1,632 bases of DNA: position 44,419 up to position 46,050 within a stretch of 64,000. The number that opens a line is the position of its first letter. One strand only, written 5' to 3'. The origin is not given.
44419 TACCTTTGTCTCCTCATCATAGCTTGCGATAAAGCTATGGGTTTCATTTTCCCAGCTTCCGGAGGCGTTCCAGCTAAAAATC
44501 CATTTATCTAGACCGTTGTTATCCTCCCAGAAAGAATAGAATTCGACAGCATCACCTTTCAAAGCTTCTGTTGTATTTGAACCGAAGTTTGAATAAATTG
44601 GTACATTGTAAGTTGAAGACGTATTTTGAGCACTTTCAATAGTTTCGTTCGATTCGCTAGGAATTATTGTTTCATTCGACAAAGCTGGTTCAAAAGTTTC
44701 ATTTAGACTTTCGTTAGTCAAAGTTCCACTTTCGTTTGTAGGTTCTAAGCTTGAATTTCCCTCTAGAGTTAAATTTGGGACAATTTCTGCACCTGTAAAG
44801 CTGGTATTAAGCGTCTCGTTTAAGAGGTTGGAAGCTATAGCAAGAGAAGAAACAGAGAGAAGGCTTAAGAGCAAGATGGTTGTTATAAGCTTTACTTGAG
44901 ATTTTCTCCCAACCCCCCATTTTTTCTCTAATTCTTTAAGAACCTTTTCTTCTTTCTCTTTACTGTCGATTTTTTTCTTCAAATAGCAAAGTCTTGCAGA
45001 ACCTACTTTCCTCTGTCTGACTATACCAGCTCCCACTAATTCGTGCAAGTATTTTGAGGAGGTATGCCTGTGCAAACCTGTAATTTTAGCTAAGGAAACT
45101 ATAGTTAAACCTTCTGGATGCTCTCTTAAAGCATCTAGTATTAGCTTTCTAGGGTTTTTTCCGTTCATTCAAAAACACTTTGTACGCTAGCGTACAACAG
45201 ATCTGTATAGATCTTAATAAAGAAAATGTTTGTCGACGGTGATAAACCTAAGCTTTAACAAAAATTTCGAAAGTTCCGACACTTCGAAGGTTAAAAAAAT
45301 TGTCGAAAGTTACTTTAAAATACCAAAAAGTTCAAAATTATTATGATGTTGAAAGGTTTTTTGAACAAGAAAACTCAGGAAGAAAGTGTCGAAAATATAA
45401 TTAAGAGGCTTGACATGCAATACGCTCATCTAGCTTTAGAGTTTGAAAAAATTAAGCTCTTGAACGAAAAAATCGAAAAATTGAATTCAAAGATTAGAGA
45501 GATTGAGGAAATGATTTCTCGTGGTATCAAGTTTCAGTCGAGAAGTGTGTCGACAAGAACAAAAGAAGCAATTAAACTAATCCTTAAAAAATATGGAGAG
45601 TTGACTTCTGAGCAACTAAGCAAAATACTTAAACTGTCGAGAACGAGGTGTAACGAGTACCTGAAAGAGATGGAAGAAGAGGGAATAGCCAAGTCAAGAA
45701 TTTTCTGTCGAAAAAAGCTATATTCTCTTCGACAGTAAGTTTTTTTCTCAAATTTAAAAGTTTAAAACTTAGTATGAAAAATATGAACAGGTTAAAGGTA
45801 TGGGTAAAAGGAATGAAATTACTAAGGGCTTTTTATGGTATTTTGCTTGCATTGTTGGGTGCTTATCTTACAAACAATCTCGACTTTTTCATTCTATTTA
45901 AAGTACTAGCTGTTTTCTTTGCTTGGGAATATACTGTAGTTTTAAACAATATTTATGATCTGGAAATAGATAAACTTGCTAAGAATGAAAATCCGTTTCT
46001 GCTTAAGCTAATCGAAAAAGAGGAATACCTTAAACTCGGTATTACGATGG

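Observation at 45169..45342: Palindrome-rich divergent promoter between the giant gene and a small wHTH regulator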

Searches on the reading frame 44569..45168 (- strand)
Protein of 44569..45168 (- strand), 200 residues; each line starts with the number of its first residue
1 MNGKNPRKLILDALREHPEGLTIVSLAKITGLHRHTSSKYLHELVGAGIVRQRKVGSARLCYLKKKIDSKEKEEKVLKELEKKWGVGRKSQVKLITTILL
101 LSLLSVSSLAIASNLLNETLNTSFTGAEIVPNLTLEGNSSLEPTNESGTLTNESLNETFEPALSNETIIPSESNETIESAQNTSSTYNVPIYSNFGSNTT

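Call 11: search_protein_families(library=pfam, proteins=[window:44569-45168:-], max_evalue=0.1)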
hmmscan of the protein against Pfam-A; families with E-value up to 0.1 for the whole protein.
window:44569-45168:- (200 aa): 14 families
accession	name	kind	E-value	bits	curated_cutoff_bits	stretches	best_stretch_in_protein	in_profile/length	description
PF09339.16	HTH_IclR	-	1.3e-07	31.7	22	1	10-53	8-51/52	IclR helix-turn-helix domain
PF12802.13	MarR_2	-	3.1e-06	27.7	27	1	9-55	9-55/61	MarR family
PF21248.3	SoFic-like_C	-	0.00016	22.2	27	1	24-60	34-70/76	Protein adenylyltransferase SoFic-like, C-terminal domain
PF12840.13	HTH_20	-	0.00053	20.3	27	1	10-53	9-51/51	Helix-turn-helix domain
PF11588.13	DUF3243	-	0.004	17.9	27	1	62-99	40-74/79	Protein of unknown function (DUF3243)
PF06163.17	DUF977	-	0.0054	17.2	22.1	1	18-56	24-63/134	Bacterial protein of unknown function (DUF977)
PF13545.12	HTH_Crp_2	-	0.011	16.1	27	1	25-54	27-57/70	Crp-like helix-turn-helix domain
PF13412.12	HTH_24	-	0.026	14.5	21.9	1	8-51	6-48/48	Winged helix-turn-helix DNA-binding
PF01022.26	HTH_5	-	0.039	14.3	22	1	7-51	4-46/47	Bacterial regulatory protein, arsR family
PF13730.12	HTH_36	-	0.067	13.5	25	0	25-50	30-55/55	Helix-turn-helix domain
PF01047.28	MarR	-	0.072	13.4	24.6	1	9-53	7-50/59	MarR family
PF13551.12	HTH_29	-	0.078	13.5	28.1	0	13-51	4-43/64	Winged helix-turn helix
PF22979.2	HTH_69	-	0.089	13.1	27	0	17-52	23-58/69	Winged helix-turn-helix domain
PF04190.19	GET4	-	0.097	12.8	30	0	37-121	87-168/257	Golgi to ER traffic protein 4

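Call 65: search_protein_families(library=ncbifam, proteins=[window:44569-45168:-], max_evalue=0.01)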
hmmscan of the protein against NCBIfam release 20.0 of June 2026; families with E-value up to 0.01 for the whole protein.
window:44569-45168:- (200 aa): 2 families
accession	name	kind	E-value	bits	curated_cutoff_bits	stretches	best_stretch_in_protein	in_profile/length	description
NF033788.1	HTH_metalloreg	subfamily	1.9e-06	27.6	55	1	7-65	13-70/77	metalloregulator ArsR/SmtB family transcription factor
NF007341.0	PRK09834.1-3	equivalog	0.0025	17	269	1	10-53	16-60/274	DNA-binding transcriptional regulator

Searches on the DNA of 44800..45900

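Call 32: search_rna_families(source=window, start=44800, end=45900, threshold=evalue, max_evalue=1)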
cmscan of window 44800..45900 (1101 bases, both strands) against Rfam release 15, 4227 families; matches with E-value up to 1: 2.
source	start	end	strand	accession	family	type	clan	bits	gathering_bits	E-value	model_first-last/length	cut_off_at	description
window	45093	45179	-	RF01632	ceN42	Gene; snRNA; snoRNA; HACA-box;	-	24.4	42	0.14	1-130/130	no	Caenorhabditis snoRNA ceN42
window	44863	44955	-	RF01431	snoR135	Gene; snRNA; snoRNA; HACA-box;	-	21.3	45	0.13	1-143/143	no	small nucleolar RNA snoR135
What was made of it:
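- On Known structured RNA family (Rfam): Only two sub-threshold snoRNA matches (24 and 21 bits against 42 and 45) over 44800..45900 (call 32).
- There is no Rfam match (call 32).
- Tried and rejected: Rfam scan of 44800..45900: nothing near threshold (call 32).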

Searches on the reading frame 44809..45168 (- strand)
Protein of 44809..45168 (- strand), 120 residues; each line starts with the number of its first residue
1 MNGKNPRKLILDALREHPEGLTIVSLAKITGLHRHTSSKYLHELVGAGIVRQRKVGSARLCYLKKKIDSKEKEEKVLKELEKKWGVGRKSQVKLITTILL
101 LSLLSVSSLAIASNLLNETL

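Call 37: search_solved_structures(query=window:44809-45168:-, max_evalue=1)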
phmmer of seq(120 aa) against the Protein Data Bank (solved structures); distinct sequences matched with E-value up to 1: 3.
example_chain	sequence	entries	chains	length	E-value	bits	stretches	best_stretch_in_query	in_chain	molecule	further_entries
2xrn_A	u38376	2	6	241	0.13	15.7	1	10-45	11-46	HTH-TYPE TRANSCRIPTIONAL REGULATOR TTGV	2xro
3f6o_A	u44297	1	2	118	0.24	14.8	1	7-68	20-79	Probable transcriptional regulator, ArsR family protein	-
2ply_A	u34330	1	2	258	0.97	12.9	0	5-55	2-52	Selenocysteine-specific elongation factor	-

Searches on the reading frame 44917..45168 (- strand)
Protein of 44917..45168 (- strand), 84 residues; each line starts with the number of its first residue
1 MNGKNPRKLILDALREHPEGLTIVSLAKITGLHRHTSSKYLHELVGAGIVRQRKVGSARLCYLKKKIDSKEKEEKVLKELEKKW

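Call 45: find_related_loci(query=A3, collection=metagenome_contigs, flank=2500)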
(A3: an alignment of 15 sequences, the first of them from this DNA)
Query A3 (84 aa) in metagenome_contigs; peptide patterns used: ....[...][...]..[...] (x = any residue, [..] = any of these).
221 stretches matched a pattern; 140 encode a relative of the query (tblastn E <= 1e-3); the best 80 are kept; 80 distinct loci.
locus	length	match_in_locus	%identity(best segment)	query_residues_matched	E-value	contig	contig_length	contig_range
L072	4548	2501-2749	66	1-83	2e-36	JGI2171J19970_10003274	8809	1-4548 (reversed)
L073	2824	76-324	65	1-83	3e-35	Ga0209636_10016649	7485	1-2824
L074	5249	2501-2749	63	1-83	7e-35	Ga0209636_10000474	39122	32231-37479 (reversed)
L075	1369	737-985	63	1-83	6e-34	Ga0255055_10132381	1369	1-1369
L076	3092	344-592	63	1-83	9e-34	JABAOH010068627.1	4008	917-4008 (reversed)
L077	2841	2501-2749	63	1-83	2e-33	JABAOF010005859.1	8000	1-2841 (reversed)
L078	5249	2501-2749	61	1-83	2e-33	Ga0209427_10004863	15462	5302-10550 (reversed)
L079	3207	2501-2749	61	1-83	2e-33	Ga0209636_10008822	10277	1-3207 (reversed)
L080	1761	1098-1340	63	1-83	1e-32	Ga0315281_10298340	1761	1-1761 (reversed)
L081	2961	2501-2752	61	1-84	1e-32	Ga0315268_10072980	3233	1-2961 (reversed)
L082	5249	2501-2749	60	1-83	7e-32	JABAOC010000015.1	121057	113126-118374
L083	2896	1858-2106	69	1-84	4e-32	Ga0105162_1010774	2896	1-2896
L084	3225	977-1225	69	1-84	4e-32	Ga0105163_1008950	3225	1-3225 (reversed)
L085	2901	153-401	58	1-83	3e-31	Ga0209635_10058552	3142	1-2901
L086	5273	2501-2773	57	1-84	7e-31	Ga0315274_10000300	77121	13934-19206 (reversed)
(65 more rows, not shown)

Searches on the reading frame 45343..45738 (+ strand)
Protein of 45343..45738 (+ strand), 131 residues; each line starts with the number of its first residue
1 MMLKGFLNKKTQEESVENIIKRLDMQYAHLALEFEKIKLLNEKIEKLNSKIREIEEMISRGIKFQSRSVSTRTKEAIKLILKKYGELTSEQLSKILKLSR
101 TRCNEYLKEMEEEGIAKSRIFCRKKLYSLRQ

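Call 11: search_protein_families(library=pfam, proteins=[window:45343-45738:+], max_evalue=0.1)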
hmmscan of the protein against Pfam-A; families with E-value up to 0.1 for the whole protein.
window:45343-45738:+ (131 aa): 17 families
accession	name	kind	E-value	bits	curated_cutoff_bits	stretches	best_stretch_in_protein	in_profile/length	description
PF13412.12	HTH_24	-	5.4e-08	32.7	21.9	1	80-115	11-46/48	Winged helix-turn-helix DNA-binding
PF01978.25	TrmB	-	0.00011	22.4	25.6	1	81-118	18-54/68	Sugar-specific transcriptional regulator TrmB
PF18607.7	HTH_54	-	0.0003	21.3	32.3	1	84-119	25-60/92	ParA helix turn helix domain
PF01022.26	HTH_5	-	0.0003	21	22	1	80-117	10-46/47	Bacterial regulatory protein, arsR family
PF04157.22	EAP30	-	0.0011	19.1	26.8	1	67-115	161-214/219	EAP30/Vps36 family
PF13545.12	HTH_Crp_2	-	0.0036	17.7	27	1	87-117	23-53/70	Crp-like helix-turn-helix domain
PF08279.18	HTH_11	-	0.01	16.2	25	1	73-115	2-44/55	HTH domain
PF13274.11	SocA_Panacea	-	0.026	15.9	25.7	1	44-96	78-106/113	Antitoxin SocA-like, Panacea domain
PF20421.4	DHR-2_Lobe_C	-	0.032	14.6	26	1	27-89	35-98/103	DHR-2, Lobe C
PF02899.23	Phage_int_SAM_1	-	0.037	14.8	22.3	1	66-117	11-62/83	Phage integrase, N-terminal SAM-like domain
PF12802.13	MarR_2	-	0.052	14.1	27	1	85-115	18-49/61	MarR family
PF12024.13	DUF3512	-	0.073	13.3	23.4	0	69-110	119-160/186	Domain of unknown function (DUF3512)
PF06242.16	TrcR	-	0.075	13.5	22.2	1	46-101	43-98/139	Transcriptional cell cycle regulator TrcR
PF01519.22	DUF16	-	0.077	13.9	40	0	20-84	33-92/104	Protein of unknown function DUF16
PF22979.2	HTH_69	-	0.079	13.3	27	0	87-118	27-58/69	Winged helix-turn-helix domain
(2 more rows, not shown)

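Call 13: find_homologous_proteins(query=window:45343-45738:+, max_evalue=0.001)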
Query window:45343-45738:+ (131 aa): 89 proteins with E <= 0.001 among 121 candidates.
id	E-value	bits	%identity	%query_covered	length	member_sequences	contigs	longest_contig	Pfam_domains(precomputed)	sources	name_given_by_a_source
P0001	6.0e-65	234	91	99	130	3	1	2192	PF13412.13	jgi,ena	-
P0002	1.2e-62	227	88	99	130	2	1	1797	PF13412.13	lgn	-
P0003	6.9e-61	221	87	99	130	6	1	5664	PF13412.13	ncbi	ncbi:MAG: winged helix-turn-helix transcriptional regulator [Candidatus Aenigmatarchaeota archaeon]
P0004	4.5e-59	215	87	99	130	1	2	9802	PF13412.13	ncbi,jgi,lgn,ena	-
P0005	3.1e-39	152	57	100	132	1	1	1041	PF13412.13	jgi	jgi:response regulator of citrate/malate metabolism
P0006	3.3e-38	148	61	96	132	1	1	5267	PF13412.13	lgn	-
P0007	8.0e-36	141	56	96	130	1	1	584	PF13412.13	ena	-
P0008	1.4e-35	140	57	96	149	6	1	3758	PF13412.13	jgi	jgi:hypothetical protein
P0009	2.8e-35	139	57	96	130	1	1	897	PF13412.13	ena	-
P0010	8.0e-35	137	60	90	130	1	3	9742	PF13412.13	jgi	jgi:hypothetical protein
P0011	8.7e-34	134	57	96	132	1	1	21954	PF13412.13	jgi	jgi:response regulator of citrate/malate metabolism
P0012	2.1e-33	133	54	96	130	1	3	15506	PF13412.13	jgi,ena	-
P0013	2.6e-33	133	58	90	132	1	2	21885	PF13412.13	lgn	-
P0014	3.3e-33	132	58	99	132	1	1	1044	PF13412.13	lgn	-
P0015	3.9e-33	132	56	96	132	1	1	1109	PF13412.13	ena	-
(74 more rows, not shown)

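Call 14: find_encoding_contigs(protein=P0004, flank=5000, max_places=4)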
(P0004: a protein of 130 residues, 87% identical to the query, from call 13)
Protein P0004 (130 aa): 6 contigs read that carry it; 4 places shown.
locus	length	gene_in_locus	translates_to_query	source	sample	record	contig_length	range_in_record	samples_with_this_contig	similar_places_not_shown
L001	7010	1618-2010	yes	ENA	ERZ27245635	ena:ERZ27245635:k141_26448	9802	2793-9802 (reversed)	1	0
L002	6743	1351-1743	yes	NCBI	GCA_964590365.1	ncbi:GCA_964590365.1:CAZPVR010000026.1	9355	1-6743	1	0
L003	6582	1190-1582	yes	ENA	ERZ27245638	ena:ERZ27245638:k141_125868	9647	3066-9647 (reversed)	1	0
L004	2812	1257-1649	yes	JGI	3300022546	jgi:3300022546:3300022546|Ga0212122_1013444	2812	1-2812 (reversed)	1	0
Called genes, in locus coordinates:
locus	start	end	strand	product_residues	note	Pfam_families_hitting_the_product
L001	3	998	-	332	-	?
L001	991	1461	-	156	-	-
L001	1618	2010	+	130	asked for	PF13412:HTH_24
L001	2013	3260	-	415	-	PF03065:Glyco_hydro_57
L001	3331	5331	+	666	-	PF06202:GDE_C, PF22422:MGH1-like_GH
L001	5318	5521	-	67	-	PF10771:DUF2582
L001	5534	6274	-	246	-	PF06560:GPI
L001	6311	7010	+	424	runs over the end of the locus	PF03065:Glyco_hydro_57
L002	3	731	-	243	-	?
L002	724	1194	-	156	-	-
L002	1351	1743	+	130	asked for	PF13412:HTH_24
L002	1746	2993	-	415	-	PF03065:Glyco_hydro_57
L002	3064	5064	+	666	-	PF06202:GDE_C, PF22422:MGH1-like_GH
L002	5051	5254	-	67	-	PF10771:DUF2582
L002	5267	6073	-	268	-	PF06560:GPI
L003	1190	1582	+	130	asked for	PF13412:HTH_24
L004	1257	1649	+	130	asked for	PF13412:HTH_24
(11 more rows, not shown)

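Call 15: find_encoding_contigs(protein=P0003, flank=5000, max_places=4)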
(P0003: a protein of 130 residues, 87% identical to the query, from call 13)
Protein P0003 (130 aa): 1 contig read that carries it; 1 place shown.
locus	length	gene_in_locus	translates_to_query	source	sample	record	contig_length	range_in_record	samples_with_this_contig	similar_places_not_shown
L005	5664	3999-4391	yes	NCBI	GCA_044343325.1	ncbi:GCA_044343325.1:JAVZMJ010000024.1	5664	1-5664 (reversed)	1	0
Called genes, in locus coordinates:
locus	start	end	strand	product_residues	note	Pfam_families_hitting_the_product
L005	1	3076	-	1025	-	PF01835:MG2 (faint), PF00630:Filamin (faint)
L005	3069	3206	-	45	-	-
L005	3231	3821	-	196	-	PF09339:HTH_IclR (weak)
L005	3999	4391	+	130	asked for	PF13412:HTH_24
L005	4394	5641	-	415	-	PF03065:Glyco_hydro_57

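Call 19: find_related_loci(query=A2, collection=genome_contigs, flank=4000)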
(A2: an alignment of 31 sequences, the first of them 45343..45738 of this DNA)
Query A2 (131 aa) in genome_contigs; peptide patterns used: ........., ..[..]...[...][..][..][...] (x = any residue, [..] = any of these).
89 stretches matched a pattern; 66 encode a relative of the query (tblastn E <= 1e-3); 66 distinct loci.
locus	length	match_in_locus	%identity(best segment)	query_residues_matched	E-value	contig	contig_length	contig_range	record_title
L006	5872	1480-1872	85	1-131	2e-68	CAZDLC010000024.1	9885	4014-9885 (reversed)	MAG TPA_asm: uncultured archaeon isolate SRP104967_co2_24 genome assembly, contig: NODE_2891_length_9885_cov_12.940285,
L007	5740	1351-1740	87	2-131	6e-68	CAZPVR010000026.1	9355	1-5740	MAG TPA_asm: uncultured archaeon isolate SRP104967_co1_68 genome assembly, contig: NODE_2515_length_9355_cov_101.113656,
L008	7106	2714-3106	84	1-131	5e-67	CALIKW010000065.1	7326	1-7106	MAG: uncultured archaeon isolate S1_Bin_METABAT__101 genome assembly, contig: c_000000952319, whole genome shotgun seque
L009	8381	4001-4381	61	6-131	4e-45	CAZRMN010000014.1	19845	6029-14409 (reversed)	MAG TPA_asm: uncultured archaeon isolate binchicken_co6_549 genome assembly, contig: NODE_2700_length_19845_cov_7.722031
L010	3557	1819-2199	57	6-131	6e-44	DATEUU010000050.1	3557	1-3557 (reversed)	MAG TPA_asm: archaeon isolate SMAG_U8349 k141_1567259, whole genome shotgun sequence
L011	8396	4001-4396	53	1-131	2e-42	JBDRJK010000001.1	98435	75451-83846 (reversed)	MAG: Candidatus Aenigmatarchaeota archaeon isolate MEGAHIT-group-1.649 k141_6184145, whole genome shotgun sequence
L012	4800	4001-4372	59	9-131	4e-42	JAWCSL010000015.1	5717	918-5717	MAG: Candidatus Aenigmatarchaeota archaeon isolate JZ-2_202101_bins_119 JZ-2_202101_bins_119_scaffold_15, whole genome s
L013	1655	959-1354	54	1-131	8e-43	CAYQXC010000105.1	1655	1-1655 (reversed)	MAG TPA_asm: uncultured archaeon isolate SRP214966_co2_186 genome assembly, contig: NODE_201051_length_1655_cov_4.167500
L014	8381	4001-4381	54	6-131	2e-41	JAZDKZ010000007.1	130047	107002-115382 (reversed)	MAG: Candidatus Aenigmatarchaeota archaeon isolate MEGAHIT-group-0.557 k141_2126411, whole genome shotgun sequence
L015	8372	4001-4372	58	9-131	4e-41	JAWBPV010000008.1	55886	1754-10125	MAG: Candidatus Aenigmatarchaeota archaeon isolate JZ-1_201705_bins_109 JZ-1_201705_bins_109_scaffold_8, whole genome sh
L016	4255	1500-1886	58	2-131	9e-41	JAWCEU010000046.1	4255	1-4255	MAG: Candidatus Aenigmatarchaeota archaeon isolate JZ-1_202007_bins_103 JZ-1_202007_bins_103_scaffold_46, whole genome s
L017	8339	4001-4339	58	20-131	4e-40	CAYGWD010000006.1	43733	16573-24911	MAG TPA_asm: uncultured archaeon isolate ERP119294_co1_153 genome assembly, contig: NODE_891_length_43733_cov_13.044233,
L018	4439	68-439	58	9-131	4e-40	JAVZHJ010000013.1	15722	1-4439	MAG: Candidatus Aenigmatarchaeota archaeon isolate DRTY-6_201808_bins_83 DRTY-6_201808_bins_83_scaffold_13, whole genome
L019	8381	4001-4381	53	6-131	6e-40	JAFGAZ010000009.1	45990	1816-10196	MAG: Candidatus Aenigmatarchaeota archaeon isolate Zod_Metabat.1000 k87_5986205, whole genome shotgun sequence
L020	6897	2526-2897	56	9-131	1e-39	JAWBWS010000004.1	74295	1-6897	MAG: Candidatus Aenigmatarchaeota archaeon isolate JZ-1_201803_bins_66 JZ-1_201803_bins_66_scaffold_4, whole genome shot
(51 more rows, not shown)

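Call 36: search_solved_structures(query=A2, max_evalue=1)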
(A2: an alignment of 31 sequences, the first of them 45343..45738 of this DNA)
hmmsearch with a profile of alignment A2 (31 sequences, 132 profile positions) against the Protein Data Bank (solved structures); distinct sequences matched with E-value up to 1: 61 (the best 60 are shown).
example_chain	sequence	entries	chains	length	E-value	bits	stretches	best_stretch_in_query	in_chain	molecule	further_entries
2yo0_A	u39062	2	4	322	2.7e-05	27.4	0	19-60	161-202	GENERAL CONTROL PROTEIN GCN4, PUTATIVE INNER MEMBRANE PROTEIN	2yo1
2xzr_A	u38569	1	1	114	0.0029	20.8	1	12-62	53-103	IMMUNOGLOBULIN-BINDING PROTEIN EIBD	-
8fje_A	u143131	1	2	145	0.0036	20.5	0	64-109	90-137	E8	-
2yo3_A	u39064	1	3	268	0.0042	20.3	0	13-61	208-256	GENERAL CONTROL PROTEIN GCN4, PUTATIVE INNER MEMBRANE PROTEIN, GENERAL CONTROL PROTEIN GCN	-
2wpq_A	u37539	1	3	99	0.0054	19.9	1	11-60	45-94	TRIMERIC AUTOTRANSPORTER ADHESIN FRAGMENT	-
3zmf_A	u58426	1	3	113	0.0083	19.3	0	35-60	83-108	GENERAL CONTROL PROTEIN GCN4, PUTATIVE INNER MEMBRANE PROTEIN, GENERAL CONTROL PROTEIN GCN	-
9cxt_B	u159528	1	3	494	0.014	18.6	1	20-61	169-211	Hemagglutinin HA2 chain,Green fluorescent protein fusion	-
2l4a_A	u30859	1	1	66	0.015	18.5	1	81-119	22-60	Leucine responsive regulatory protein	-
3i4p_A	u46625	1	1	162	0.019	18.1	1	78-120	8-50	Transcriptional regulator, AsnC family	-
2p5v_A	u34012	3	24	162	0.02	18.1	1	73-118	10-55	Transcriptional regulator, LRP/AsnC family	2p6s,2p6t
5app_A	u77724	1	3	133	0.021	18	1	12-62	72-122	General control protein GCN4,GENERAL CONTROL PROTEIN GCN4, OUTER MEMBRANE PROTEIN 100,Gene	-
2pms_C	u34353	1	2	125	0.034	17.3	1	31-68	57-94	PNEUMOCOCCAL SURFACE PROTEIN A (PSPA)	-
9cxu_B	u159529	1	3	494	0.039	17.1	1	20-61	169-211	Hemagglutinin HA2 chain,Green fluorescent protein fusion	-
5apw_A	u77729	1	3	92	0.049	16.8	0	29-60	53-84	GENERAL CONTROL PROTEIN GCN4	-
2yo2_A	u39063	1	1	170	0.051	16.7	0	35-62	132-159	GENERAL CONTROL PROTEIN GCN4, PUTATIVE INNER MEMBRANE PROTEIN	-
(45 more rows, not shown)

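Call 55: predict_structure(alignment_id=A2)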
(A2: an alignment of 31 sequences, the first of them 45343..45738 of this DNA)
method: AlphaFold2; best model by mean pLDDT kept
length: 131 residues; sequences in the alignment: 31
mean_pLDDT: 86.7   pTM: 0.51
mean pLDDT of the five models: 86.7, 84.9, 83.3, 81.8, 81.7
residues with pLDDT >= 90: 92; 70-90: 18; 50-70: 10; < 50: 11
segments of 3 or more residues with pLDDT < 50: 1-11
pLDDT, mean of each block of 10 residues (from residue 1): 42 75 94 96 97 86 62 94 97 97 97 96 95 78
secondary structure, 60 per line:
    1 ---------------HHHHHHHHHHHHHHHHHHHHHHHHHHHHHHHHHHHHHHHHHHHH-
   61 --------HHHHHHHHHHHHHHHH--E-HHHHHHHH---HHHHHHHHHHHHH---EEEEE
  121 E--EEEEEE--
elements in order: H16-59 H69-84 H89-96 H100-112 E116-121 E124-129
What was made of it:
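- The small protein has a long coiled-coil-like helix suited to oligomerisation (call 55).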

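Call 58: fold_search(model_id=the predicted structure, library=pdb)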
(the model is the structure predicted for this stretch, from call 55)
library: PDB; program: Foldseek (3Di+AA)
matches with E <= 10: 1693; with E <= 0.001: 1
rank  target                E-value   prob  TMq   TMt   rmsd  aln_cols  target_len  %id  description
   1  5jls                  8.3e-04  1.00  0.44  0.43   6.5        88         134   18  Crystal Structure of Adhesin competence repressor (AdcR) from Streptococcus pyogenes (C-terminally His tagged) (released 2017-05-03)
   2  1u2w_B                1.1e-03  1.00  0.41  0.50   8.1        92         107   18  Crystal Structure of the Staphylococcus aureus pI258 CadC (released 2005-07-12)
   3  4kmf_A                1.2e-03  1.00  0.46  0.96   0.8        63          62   16  Crystal structure of Zalpha domain from Carassius auratus PKZ in complex with Z-DNA (released 2013-07-03)
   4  3cuo_D                1.2e-03  1.00  0.42  0.57   6.8        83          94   22  Crystal structure of the predicted DNA-binding transcriptional regulator from E. coli (released 2008-06-17)
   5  3f72_B                1.2e-03  1.00  0.41  0.49   7.9        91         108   19  Crystal Structure of the Staphylococcus aureus pI258 CadC Metal Binding Site 2 Mutant (released 2009-04-07)
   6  3jth_A                1.4e-03  1.00  0.43  0.57   6.3        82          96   18  Crystal structure of a transcriptional regulator HlyU from Vibrio vulnificus CMCP6 (released 2010-03-16)
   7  5j6x_A                2.0e-03  1.00  0.46  0.88   1.1        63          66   19  Crystal structure of the apo-Zalpha of Zebrafish PKZ (released 2016-09-07)
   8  5yi1                  2.0e-03  1.00  0.45  0.45   5.2        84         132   25  Structure of Lactococcus lactis ZitR, C30AH42A mutant in apo form (released 2017-12-06)
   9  4k2e_A                2.1e-03  1.00  0.44  0.59   6.2        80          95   20  HlyU from Vibrio cholerae N16961 (released 2014-04-30)
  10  5j6x_B                2.2e-03  1.00  0.45  0.89   1.1        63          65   19  Crystal structure of the apo-Zalpha of Zebrafish PKZ (released 2016-09-07)
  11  9ff3                  2.4e-03  1.00  0.43  0.33   8.2        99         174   17  The structure of delta-ScoC, a global regulator protein from Geobacillus kaustophilus T-1 (released 2025-06-04)
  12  1r1u_A                2.7e-03  1.00  0.42  0.58   0.8        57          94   23  Crystal structure of the metal-sensing transcriptional repressor CzrA from Staphylococcus aureus in the apo-form (released 2004-05-18)
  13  4lb5_B                2.7e-03  1.00  0.43  0.87   1.1        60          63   18  Crystal structure of PKZ Zalpha in complex with ds(CG)6 (hexagonal form) (released 2013-09-18)
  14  1u2w_C                2.7e-03  1.00  0.41  0.55   6.1        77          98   19  Crystal Structure of the Staphylococcus aureus pI258 CadC (released 2005-07-12)
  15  5yi0_A                2.7e-03  1.00  0.46  0.42   6.3        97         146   24  Structure of Lactococcus lactis ZitR, C30AH42A mutant (released 2017-12-06)
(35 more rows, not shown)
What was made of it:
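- Closest known: MarR and ArsR/SmtB wHTH regulators. Same: The wHTH core of the AlphaFold model (residues 69-129) superposes on these (call 58).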

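Call 65: search_protein_families(library=ncbifam, proteins=[window:45346-45738:+], max_evalue=0.01)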
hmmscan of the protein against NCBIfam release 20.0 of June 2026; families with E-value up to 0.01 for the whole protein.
window:45346-45738:+ (130 aa): 4 families
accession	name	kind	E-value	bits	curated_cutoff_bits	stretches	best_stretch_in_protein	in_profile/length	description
NF047516.1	LA_3659_fam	equivalog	0.0022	17.6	36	0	11-59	59-107/221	LA_3659 family protein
NF047514.1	SpiroCoCo_N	equivalog_domain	0.0022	17.6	75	0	11-59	59-107/221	SpiroCoCo family coiled-coil protein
NF040939.2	trans_reg_lrs14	equivalog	0.0052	16.8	90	1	74-115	25-66/103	Lrs14 family HTH-type transcriptional regulator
NF033788.1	HTH_metalloreg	subfamily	0.0063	16.3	55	0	72-129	12-69/77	metalloregulator ArsR/SmtB family transcription factor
